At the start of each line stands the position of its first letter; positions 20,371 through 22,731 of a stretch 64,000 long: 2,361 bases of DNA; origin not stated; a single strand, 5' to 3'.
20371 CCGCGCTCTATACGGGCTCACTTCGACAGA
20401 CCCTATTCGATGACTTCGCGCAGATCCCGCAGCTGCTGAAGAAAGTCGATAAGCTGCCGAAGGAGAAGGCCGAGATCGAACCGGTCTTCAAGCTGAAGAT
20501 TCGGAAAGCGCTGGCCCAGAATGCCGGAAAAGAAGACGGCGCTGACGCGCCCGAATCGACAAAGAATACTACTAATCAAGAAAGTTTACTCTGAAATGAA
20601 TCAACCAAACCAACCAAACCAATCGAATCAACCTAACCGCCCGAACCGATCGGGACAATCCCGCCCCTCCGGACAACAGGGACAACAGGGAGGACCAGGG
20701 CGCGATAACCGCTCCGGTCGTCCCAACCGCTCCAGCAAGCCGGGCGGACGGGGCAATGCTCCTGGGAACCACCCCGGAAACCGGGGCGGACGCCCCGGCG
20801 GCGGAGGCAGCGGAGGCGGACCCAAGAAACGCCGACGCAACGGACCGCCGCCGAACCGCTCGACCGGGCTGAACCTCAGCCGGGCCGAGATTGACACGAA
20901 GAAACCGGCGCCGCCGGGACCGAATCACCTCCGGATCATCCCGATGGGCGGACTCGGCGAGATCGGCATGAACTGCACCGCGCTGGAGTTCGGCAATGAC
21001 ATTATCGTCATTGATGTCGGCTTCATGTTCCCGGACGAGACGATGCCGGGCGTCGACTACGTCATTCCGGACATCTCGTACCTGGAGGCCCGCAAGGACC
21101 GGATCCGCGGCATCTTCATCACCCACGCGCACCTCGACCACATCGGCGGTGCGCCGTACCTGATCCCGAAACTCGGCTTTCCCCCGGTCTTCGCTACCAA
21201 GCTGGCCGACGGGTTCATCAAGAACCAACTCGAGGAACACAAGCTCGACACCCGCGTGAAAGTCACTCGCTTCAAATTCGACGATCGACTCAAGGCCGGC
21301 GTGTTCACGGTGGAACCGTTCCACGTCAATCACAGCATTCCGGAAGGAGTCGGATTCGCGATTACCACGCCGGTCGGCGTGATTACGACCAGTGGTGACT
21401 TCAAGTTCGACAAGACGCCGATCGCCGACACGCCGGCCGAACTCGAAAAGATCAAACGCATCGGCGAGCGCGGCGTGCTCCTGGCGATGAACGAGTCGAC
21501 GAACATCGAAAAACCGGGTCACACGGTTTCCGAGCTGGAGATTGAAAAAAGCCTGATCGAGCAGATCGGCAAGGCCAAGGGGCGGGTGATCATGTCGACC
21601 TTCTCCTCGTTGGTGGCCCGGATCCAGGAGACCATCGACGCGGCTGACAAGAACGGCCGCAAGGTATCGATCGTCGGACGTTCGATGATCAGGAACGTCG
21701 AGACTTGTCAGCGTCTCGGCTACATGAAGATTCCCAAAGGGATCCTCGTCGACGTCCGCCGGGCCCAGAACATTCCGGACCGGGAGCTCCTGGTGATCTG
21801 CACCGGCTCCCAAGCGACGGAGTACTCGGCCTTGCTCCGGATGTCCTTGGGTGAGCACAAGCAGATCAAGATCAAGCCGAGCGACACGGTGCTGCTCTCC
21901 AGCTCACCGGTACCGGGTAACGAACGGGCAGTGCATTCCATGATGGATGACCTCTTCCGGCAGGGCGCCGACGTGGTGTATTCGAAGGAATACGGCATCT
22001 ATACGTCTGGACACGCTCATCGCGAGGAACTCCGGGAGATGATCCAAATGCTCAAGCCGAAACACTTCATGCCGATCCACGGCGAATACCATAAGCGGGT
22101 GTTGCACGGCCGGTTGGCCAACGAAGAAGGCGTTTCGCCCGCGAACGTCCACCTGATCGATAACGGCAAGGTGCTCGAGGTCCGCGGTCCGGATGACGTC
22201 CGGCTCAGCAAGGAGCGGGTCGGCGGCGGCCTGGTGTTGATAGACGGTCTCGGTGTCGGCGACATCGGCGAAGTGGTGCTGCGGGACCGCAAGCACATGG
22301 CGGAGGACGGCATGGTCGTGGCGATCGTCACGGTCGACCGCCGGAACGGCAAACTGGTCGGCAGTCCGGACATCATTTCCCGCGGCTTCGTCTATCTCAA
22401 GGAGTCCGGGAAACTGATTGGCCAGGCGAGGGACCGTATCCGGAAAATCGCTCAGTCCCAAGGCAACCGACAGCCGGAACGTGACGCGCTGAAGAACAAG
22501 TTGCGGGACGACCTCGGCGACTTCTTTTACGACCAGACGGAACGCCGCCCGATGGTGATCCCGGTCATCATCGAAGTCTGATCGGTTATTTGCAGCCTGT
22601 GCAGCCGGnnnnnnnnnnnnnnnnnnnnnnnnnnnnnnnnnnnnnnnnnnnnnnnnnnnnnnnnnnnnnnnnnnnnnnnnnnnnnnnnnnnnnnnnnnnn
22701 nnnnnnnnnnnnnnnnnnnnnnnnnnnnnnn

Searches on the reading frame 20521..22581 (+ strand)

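Call 74: search_protein_families(library=pfam, proteins=[window:20521-22581:+], max_evalue=0.0001)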
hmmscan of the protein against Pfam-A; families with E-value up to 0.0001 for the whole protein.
window:20521-22581:+ (686 aa): 5 families
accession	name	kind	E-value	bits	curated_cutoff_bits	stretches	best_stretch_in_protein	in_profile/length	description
PF22505.1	RNase_J_b_CASP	-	1.9e-44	150.9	27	1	353-478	1-126/126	Ribonuclease J, beta-CASP domain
PF17770.6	RNase_J_C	-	3.1e-31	108.8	23.8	1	586-686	1-102/102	Ribonuclease J C-terminal domain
PF00753.33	Lactamase_B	-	6.4e-11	43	22.7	1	151-242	7-91/196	Metallo-beta-lactamase superfamily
PF07521.17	RMMBL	-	2.1e-10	40.9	21.6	1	494-537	13-57/63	Zn-dependent metallo-hydrolase RNA specificity domain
PF12706.13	Lactamase_B_2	-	6e-10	39.5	27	1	190-295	24-144/200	Beta-lactamase superfamily domain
